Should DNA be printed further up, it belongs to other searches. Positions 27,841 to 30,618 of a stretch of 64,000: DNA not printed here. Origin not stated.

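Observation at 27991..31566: Membrane-anchored Rad50/Mre11-like pair (SbcC-like ATPase with a central TM hairpin plus SbcD-like phosphoesterase)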

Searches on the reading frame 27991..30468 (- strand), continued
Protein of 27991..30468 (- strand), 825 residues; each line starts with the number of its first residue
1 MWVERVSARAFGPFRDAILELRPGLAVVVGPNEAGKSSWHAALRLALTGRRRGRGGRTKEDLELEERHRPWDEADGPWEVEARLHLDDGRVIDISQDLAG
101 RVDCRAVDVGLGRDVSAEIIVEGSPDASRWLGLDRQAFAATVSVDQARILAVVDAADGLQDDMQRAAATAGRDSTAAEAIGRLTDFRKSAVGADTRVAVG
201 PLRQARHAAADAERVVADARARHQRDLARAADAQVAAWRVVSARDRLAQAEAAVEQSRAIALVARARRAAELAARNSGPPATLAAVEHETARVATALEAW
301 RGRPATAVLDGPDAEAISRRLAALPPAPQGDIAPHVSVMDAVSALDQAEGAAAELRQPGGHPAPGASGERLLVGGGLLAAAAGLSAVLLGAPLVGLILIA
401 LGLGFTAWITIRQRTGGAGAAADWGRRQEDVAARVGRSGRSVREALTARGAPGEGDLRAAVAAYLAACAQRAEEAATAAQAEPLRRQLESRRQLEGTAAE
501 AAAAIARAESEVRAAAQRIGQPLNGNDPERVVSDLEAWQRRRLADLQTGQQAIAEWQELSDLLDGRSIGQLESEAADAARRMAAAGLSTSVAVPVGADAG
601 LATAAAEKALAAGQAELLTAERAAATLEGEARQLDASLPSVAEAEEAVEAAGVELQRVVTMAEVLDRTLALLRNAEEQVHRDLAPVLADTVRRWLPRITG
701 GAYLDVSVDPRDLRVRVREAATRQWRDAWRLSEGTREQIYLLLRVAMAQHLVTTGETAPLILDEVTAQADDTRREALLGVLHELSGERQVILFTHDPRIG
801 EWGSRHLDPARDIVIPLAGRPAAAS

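Call 34: fold_search(model_id=the predicted structure, library=pdb)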
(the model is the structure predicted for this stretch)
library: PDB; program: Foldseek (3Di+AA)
matches with E <= 10: 822; with E <= 0.001: 101
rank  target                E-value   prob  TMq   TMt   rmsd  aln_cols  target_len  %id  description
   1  7zr1_C                1.8e-13  1.00  0.29  0.31  66.9       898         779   15  Chaetomium thermophilum Mre11-Rad50-Nbs1 complex bound to ATPyS (composite structure) (released 2023-01-11)
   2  7zr1_D                4.3e-13  1.00  0.28  0.30  68.3       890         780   15  Chaetomium thermophilum Mre11-Rad50-Nbs1 complex bound to ATPyS (composite structure) (released 2023-01-11)
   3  7nyw_B                1.9e-10  1.00  0.20  0.20  32.1       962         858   13  Cryo-EM structure of the MukBEF-MatP-DNA head module (released 2021-07-07)
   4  8i4x_B                1.0e-09  1.00  0.25  0.20  85.3      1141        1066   12  Cryo-EM structure of 5-subunit Smc5/6 (released 2024-06-26)
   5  9gm6_B                4.1e-09  1.00  0.20  0.15  36.9      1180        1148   13  MukBEF in a nucleotide-bound state with open neck gate (heads core) (released 2025-03-26)
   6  9gm9_A                2.5e-08  1.00  0.21  0.17  36.9      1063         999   13  MukBEF in a DNA capture state (released 2025-03-26)
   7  6wg3_B                4.5e-08  1.00  0.23  0.26  36.3       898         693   10  Cryo-EM structure of human Cohesin-NIPBL-DNA complex (released 2020-05-20)
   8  9gm6_A                7.9e-08  1.00  0.21  0.16  32.8      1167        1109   13  MukBEF in a nucleotide-bound state with open neck gate (heads core) (released 2025-03-26)
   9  8i13_B                1.1e-07  1.00  0.27  0.22  90.7      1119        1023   11  Cryo-EM structure of 6-subunit Smc5/6 (released 2024-06-26)
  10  7yqh_B                1.1e-07  1.00  0.25  0.20  79.6      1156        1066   12  Cryo-EM structure of 8-subunit Smc5/6 (released 2024-01-31)
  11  5xei                  1.7e-07  1.00  0.21  0.33  37.7       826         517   12  Crystal structure of the Smc head domain with a coiled coil and joint derived from Pyrococcus yayanosii (released 2017-06-07)
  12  7nyw_A                1.8e-07  1.00  0.19  0.23  52.2       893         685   12  Cryo-EM structure of the MukBEF-MatP-DNA head module (released 2021-07-07)
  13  7qcd_A                1.8e-07  1.00  0.22  0.19  90.4      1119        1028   10  CryoEM structure of the Smc5/6-holocomplex (composite structure) (released 2022-09-21)
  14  5dny_D                1.3e-06  1.00  0.15  0.32   5.4       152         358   22  Structure of the ATPrS-Mre11/Rad50-DNA complex (released 2016-02-24)
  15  7qcd_B                1.6e-06  1.00  0.20  0.17  88.7      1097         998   11  CryoEM structure of the Smc5/6-holocomplex (composite structure) (released 2022-09-21)
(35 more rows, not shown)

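Call 35: search_dna_similar(query=window:27991-30468:-, collection=plasmids, mode=protein, max_rows=25)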
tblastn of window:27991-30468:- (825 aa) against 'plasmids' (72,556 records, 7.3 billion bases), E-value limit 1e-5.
Records with a match: 11; places in all: 11; records where one place covers at least 80% of the query: 0.
Best place of each record, by identity: <60% 11.
By first word of the organism name: Agrobacterium 2; Bosea 2; Rhizobium 2; Sphingopyxis 1; Croceibacterium 1; Sinorhizobium 1; Sphingomonas 1; Indioceanicola 1.
By predicted mobility (MOB-suite, as given by PLSDB): non-mobilizable 5; mobilizable 3; conjugative 3.
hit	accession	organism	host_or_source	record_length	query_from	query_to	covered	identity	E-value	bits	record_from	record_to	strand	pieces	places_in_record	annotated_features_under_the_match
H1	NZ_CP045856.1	Agrobacterium sp. MA01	cell culture,Microcystis culture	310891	664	798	16%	35.7%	6e-6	58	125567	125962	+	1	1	DNA-binding protein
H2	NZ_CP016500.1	Agrobacterium sp. RAC06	Microbial isolate,Algal phycosphere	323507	664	798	16%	35.7%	6e-6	58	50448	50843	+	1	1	DNA-binding protein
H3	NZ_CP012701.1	Sphingopyxis macrogoltabida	whole organism,activated sludge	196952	655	794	17%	34.0%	2e-6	59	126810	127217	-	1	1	AAA family ATPase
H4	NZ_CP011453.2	Croceibacterium atlanticum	cell culture,North Atlantic Rise ...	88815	668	798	16%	35.3%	3e-6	59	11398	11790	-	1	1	ATP-binding protein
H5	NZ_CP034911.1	Sinorhizobium alkalisoli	single cell,root nodule of Sesbania ...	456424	664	794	16%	33.6%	6e-6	58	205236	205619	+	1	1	none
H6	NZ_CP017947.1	Bosea sp. Tri-49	Oxytropis triphylla,cell culture,root ...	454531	698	805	13%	34.9%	5e-7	62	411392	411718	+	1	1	AAA family ATPase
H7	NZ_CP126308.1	Bosea vestrisii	cell culture,root nodule of Vicia ...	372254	698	805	13%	34.9%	3e-6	59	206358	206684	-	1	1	hypothetical protein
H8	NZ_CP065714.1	Sphingomonas paucimobilis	-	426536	731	807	9%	45.5%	4e-6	59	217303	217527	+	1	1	YhaN family protein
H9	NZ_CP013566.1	Rhizobium phaseoli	Phaseolus vulgaris,Whole ...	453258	724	820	12%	33.3%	6e-6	58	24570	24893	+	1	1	AAA family ATPase | ParA family protein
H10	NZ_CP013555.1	Rhizobium phaseoli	-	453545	724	820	12%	33.3%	6e-6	58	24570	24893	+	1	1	AAA family ATPase | ParA family protein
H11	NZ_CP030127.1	Indioceanicola profundi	sediment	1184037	731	807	9%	41.6%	6e-7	61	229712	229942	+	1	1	none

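Call 40: get_annotated_region(hit=H8, flank=5000)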
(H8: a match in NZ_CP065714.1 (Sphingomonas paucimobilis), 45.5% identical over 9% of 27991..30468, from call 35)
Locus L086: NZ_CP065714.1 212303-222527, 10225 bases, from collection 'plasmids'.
description: Sphingomonas paucimobilis strain FDAARGOS_881 plasmid unnamed1, complete sequence
organism: Sphingomonas paucimobilis (NCBI taxid 13689)
taxonomy: Bacteria; Pseudomonadota; Alphaproteobacteria; Sphingomonadales; Sphingomonadaceae; Sphingomonas; Sphingomonas paucimobilis
host: -; source: -; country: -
typing (MOB-suite, as given by PLSDB): non-mobilizable; replicon rep_cluster_1168,rep_cluster_541; mating-pair formation MPF_F
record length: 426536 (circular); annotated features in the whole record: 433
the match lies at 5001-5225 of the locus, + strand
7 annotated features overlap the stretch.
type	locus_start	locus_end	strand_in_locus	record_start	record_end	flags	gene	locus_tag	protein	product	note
CDS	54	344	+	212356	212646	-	-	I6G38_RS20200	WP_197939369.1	hypothetical protein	-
CDS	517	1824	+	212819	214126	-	-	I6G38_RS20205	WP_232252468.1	DNA repair exonuclease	-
CDS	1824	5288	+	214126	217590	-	-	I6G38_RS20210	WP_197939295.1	YhaN family protein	-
CDS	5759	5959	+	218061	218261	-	-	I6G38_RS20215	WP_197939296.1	hypothetical protein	-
CDS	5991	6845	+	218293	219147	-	-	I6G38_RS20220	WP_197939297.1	GIY-YIG nuclease family protein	-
CDS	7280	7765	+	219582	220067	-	-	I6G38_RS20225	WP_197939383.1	DUF417 family protein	-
CDS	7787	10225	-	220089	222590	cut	-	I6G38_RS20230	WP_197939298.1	S8 family peptidase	-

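Call 42: list_cluster_members(proteins=[P0134, P0138, P0143, P0184, P0205, P0228, P0236, P0249, P0260, P0126])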
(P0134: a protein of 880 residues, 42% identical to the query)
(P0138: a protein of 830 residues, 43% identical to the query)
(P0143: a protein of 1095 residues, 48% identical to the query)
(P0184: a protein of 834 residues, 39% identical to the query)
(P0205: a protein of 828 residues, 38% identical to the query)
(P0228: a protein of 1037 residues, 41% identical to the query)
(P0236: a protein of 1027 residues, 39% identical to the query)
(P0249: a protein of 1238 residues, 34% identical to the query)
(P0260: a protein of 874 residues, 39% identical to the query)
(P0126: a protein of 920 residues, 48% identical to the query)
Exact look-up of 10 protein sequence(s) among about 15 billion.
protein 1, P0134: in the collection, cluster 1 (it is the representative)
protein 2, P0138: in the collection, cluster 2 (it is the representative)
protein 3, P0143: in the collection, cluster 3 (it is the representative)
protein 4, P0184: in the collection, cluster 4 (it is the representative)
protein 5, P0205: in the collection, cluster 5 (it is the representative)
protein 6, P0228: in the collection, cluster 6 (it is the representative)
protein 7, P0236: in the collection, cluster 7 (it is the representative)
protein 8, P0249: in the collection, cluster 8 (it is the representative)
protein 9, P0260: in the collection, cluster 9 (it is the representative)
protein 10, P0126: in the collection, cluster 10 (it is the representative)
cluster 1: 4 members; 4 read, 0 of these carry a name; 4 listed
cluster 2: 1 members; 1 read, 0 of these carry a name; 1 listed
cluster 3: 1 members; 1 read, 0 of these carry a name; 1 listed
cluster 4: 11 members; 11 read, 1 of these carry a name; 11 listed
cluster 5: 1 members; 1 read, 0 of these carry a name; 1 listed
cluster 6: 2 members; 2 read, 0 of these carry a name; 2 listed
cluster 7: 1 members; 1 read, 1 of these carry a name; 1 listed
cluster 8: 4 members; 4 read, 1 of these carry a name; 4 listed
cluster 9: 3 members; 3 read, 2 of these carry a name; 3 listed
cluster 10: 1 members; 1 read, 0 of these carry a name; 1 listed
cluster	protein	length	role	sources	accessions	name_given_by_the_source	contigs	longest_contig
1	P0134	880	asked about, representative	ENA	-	-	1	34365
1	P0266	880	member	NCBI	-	-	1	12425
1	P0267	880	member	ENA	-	-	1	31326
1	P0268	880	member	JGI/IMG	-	-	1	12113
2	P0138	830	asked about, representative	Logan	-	-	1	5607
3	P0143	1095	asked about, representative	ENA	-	-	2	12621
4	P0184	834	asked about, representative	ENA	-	-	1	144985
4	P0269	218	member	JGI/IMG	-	exonuclease SbcC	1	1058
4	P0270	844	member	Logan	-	-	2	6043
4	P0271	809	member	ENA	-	-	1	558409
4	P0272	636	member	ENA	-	-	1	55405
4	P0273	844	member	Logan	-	-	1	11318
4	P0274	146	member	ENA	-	-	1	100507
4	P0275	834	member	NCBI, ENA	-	-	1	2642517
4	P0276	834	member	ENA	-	-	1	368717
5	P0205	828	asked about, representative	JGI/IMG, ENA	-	-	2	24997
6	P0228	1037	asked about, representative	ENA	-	-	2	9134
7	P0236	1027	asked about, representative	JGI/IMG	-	exonuclease SbcC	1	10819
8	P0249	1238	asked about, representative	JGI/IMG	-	-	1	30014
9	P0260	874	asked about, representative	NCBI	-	-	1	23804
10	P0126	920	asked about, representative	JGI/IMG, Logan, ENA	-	-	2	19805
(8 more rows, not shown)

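Call 58: find_homologous_proteins(query=P0260)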
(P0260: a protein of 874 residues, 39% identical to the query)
Query P0260 (874 aa): 108 proteins with E <= 0.001 among 8000 candidates.
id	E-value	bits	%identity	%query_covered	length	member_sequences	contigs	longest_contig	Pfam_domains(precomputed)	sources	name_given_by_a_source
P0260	0.0e+0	1918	100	100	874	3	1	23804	PF02463.26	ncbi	-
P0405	8.0e-238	810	49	99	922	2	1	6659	PF13514.13,PF02463.26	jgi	-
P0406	6.5e-237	807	59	43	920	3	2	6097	PF13514.13,PF02463.26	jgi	-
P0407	1.6e-234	799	48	99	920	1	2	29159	PF13514.13,PF02463.26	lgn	-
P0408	1.1e-228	780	48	98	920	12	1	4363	PF13514.13,PF13476.13,PF02463.26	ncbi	-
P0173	8.7e-225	767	47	99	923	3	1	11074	PF13514.13,PF02463.26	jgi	jgi:uncharacterized protein YhaN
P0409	9.6e-223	760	51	47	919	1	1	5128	PF13514.13,PF02463.26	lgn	-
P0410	3.1e-214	732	45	98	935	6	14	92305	PF13514.13,PF02463.26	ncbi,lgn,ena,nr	ncbi:MAG: AAA family ATPase [Actinomycetota bacterium]|nr:AAA family ATPase [Actinomycetota bacteriu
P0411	1.8e-189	650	44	98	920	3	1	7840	PF13514.13,PF13476.13,PF02463.26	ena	-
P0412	9.9e-189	647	43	98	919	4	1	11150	PF13514.13,PF02463.26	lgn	-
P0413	1.3e-186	640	46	47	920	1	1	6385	PF13514.13,PF02463.26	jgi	jgi:exonuclease SbcC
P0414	2.5e-186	640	43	98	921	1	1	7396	PF13514.13,PF13476.13,PF02463.26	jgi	jgi:hypothetical protein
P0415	4.0e-186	639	44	98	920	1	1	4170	PF13514.13,PF02463.26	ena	-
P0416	1.3e-185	637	51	40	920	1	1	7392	PF13514.13,PF02463.26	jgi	jgi:hypothetical protein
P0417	1.5e-184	634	50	42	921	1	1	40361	PF13514.13,PF13476.13,PF02463.26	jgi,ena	-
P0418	2.0e-183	630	42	98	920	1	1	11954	PF13514.13,PF02463.26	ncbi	-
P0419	9.7e-183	628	43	98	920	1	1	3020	PF13514.13,PF02463.26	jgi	-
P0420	2.9e-181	623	42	98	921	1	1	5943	PF13514.13,PF02463.26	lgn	-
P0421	3.1e-181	623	44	98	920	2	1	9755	PF13514.13,PF02463.26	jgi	-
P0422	7.7e-181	621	42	98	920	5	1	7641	PF13514.13,PF13476.13,PF02463.26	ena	-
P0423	2.1e-180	620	43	98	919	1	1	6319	PF13514.13,PF02463.26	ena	-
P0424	6.9e-177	608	43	98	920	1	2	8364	PF13514.13,PF02463.26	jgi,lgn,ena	jgi:hypothetical protein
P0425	1.0e-176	608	51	42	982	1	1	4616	PF13514.13,PF02463.26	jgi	-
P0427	3.7e-174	599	43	99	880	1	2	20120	PF13514.13,PF02463.26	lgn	-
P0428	1.1e-171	591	42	48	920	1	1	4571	PF13514.13,PF13476.13,PF02463.26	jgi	jgi:hypothetical protein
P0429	1.9e-171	590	50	39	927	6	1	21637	PF13514.13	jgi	jgi:hypothetical protein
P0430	1.5e-170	587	49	44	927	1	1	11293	PF13514.13,PF02463.26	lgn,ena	-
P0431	6.1e-168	579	50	41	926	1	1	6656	PF13514.13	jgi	jgi:recombinational DNA repair ATPase RecF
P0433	5.9e-164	566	41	47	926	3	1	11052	PF13514.13,PF13476.13,PF02463.26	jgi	jgi:exonuclease SbcC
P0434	2.6e-162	560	40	98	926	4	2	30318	PF13514.13,PF13476.13,PF02463.26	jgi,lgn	jgi:exonuclease SbcC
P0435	2.8e-162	560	46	43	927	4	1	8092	PF13514.13,PF13476.13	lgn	-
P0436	1.3e-161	558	42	98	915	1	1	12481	PF13514.13,PF02463.26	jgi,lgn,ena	-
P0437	1.7e-161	557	50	41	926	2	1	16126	PF13514.13,PF02463.26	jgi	jgi:hypothetical protein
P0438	3.5e-161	556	50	41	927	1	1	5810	PF13514.13,PF13476.13,PF02463.26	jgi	-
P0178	3.7e-160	553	48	43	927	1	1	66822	PF13514.13,PF13476.13,PF02463.26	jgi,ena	-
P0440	7.9e-160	552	50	41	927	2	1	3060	PF13514.13,PF02463.26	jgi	jgi:exonuclease SbcC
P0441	3.9e-158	546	46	44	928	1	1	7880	PF13514.13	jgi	jgi:uncharacterized protein YhaN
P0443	3.0e-156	540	42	49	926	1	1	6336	PF13514.13,PF13476.13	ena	-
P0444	3.4e-156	540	48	43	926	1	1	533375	PF13514.13,PF13476.13,PF02463.26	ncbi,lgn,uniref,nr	ncbi:MAG: AAA family ATPase [Mycobacterium sp.]|uniref:AAA family ATPase n=1 Tax=Mycobacterium sp. T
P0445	3.4e-155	537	53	37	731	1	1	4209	PF13514.13,PF13476.13,PF02463.26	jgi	jgi:hypothetical protein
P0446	1.2e-153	531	50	38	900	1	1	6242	PF13514.13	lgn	-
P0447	2.9e-152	527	43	49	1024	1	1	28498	PF13514.13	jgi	jgi:hypothetical protein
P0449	4.4e-151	523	46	38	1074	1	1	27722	PF13476.13,PF02463.26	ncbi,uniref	ncbi:hypothetical protein [Streptomyces sp. NPDC059874]|uniref:ATP-binding protein n=1 Tax=Streptomy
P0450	1.0e-150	522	44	41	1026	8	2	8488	PF13514.13,PF02463.26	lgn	-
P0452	3.6e-149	517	38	98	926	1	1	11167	PF13514.13,PF13476.13,PF02463.26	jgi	jgi:hypothetical protein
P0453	1.2e-148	515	51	37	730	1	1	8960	PF13514.13,PF13476.13,PF02463.26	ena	-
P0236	3.3e-148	513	44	42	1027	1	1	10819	PF13514.13,PF02463.26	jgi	jgi:exonuclease SbcC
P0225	1.2e-145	505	46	35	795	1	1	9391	PF13514.13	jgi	jgi:hypothetical protein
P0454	1.4e-145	505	37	98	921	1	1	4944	PF13514.13,PF13476.13,PF02463.26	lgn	-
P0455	5.3e-143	496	47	33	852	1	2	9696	PF13514.13,PF02463.26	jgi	jgi:exonuclease SbcC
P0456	3.2e-140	487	48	36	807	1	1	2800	PF13514.13,PF13476.13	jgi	jgi:DNA repair protein SbcC/Rad50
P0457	7.8e-140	486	38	98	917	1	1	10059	PF13514.13,PF13476.13,PF02463.26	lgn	-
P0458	1.5e-139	485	46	34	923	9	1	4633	PF13514.13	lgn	-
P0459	7.6e-139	482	61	26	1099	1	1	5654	PF13514.13,PF02463.26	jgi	jgi:exonuclease SbcC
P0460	1.5e-137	478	46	38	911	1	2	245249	PF13514.13,PF13476.13,PF02463.26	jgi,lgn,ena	-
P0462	1.7e-136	475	54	30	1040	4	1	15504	PF13514.13,PF02463.26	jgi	-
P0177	2.6e-136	474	37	98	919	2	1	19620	PF13514.13,PF13476.13,PF02463.26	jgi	jgi:exonuclease SbcC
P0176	4.6e-134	467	43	45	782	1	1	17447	PF13514.13,PF13476.13,PF02463.26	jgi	jgi:hypothetical protein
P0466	3.3e-133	464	37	98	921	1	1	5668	PF13514.13,PF13476.13,PF02463.26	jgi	jgi:hypothetical protein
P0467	1.1e-132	462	37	98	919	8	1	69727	PF13514.13,PF13476.13,PF02463.26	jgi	-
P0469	1.9e-132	461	42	42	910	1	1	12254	PF13514.13,PF13476.13,PF02463.26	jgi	jgi:DNA repair protein SbcC/Rad50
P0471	2.8e-130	454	45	42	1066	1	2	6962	PF13514.13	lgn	-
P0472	5.7e-129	450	43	41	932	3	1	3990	PF13514.13,PF13476.13,PF02463.26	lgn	-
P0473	6.7e-128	446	38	98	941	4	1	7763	PF13514.13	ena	-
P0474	4.7e-127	443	45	37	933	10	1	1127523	PF13514.13,PF13476.13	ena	-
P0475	2.2e-122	428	43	42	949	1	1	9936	PF13514.13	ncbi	-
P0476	3.1e-122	428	38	98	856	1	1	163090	PF13514.13,PF13476.13,PF02463.26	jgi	jgi:DNA repair protein SbcC/Rad50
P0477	4.8e-122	427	44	36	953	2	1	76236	PF13514.13,PF13476.13,PF02463.26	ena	-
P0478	1.2e-121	426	50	34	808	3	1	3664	PF13514.13,PF02463.26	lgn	-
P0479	1.0e-120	423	41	70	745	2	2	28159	PF13514.13,PF13476.13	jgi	jgi:hypothetical protein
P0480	3.2e-120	421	36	49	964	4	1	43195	PF13514.13,PF13476.13,PF02463.26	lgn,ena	-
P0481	8.1e-120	420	44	37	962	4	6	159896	PF13514.13,PF13476.13,PF02463.26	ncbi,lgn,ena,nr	ncbi:MAG: AAA family ATPase [Gemmatimonadetes bacterium]|nr:AAA family ATPase [Gemmatimonadota bacte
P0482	5.4e-118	413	36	98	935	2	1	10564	PF13514.13,PF13476.13,PF02463.26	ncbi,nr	ncbi:MAG TPA: AAA family ATPase [Candidatus Limnocylindria bacterium]|nr:AAA family ATPase [Candidat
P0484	6.4e-112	393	43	37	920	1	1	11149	PF13514.13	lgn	-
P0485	1.6e-111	392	40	30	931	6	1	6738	PF13514.13,PF13476.13,PF02463.26,PF13304.13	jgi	-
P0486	4.2e-111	391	46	39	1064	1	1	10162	PF13514.13,PF13476.13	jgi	jgi:hypothetical protein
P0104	7.1e-111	390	44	38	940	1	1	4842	PF13514.13,PF13476.13,PF02463.26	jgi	jgi:hypothetical protein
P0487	7.3e-111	390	47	26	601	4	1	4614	PF13514.13,PF13476.13,PF02463.26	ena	-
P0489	2.8e-109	385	42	42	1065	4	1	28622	PF13514.13,PF13476.13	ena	-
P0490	5.6e-109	384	38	32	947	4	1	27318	PF13514.13,PF13476.13,PF02463.26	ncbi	ncbi:MAG TPA: AAA family ATPase [Candidatus Limnocylindria bacterium]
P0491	8.3e-108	380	45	39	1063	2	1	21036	PF13514.13,PF13476.13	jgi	jgi:DNA repair protein SbcC/Rad50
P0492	1.1e-106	376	43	42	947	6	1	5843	PF13514.13,PF13476.13,PF02463.26,PF13304.13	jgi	jgi:hypothetical protein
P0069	7.2e-105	370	43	40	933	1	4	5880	PF13514.13,PF13476.13,PF02463.26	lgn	-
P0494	5.5e-102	361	42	37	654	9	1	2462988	PF13514.13,PF13476.13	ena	-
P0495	6.1e-97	344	41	39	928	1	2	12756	PF13514.13,PF13476.13,PF02463.26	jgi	jgi:hypothetical protein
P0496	7.7e-97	344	53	23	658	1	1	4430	PF13514.13,PF13476.13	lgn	-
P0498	2.8e-84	302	50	25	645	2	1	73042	PF13514.13,PF13476.13,PF02463.26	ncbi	ncbi:MAG TPA: AAA family ATPase [Micromonosporaceae bacterium]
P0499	9.0e-30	122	41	16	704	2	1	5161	PF13514.13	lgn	-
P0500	1.8e-24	104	38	23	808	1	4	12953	PF13514.13,PF13476.13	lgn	-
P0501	5.9e-12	63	32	23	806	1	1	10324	PF13514.13,PF13476.13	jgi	jgi:DNA repair exonuclease SbcCD ATPase subunit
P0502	1.8e-7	48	35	16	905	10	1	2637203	PF13514.13,PF13476.13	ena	-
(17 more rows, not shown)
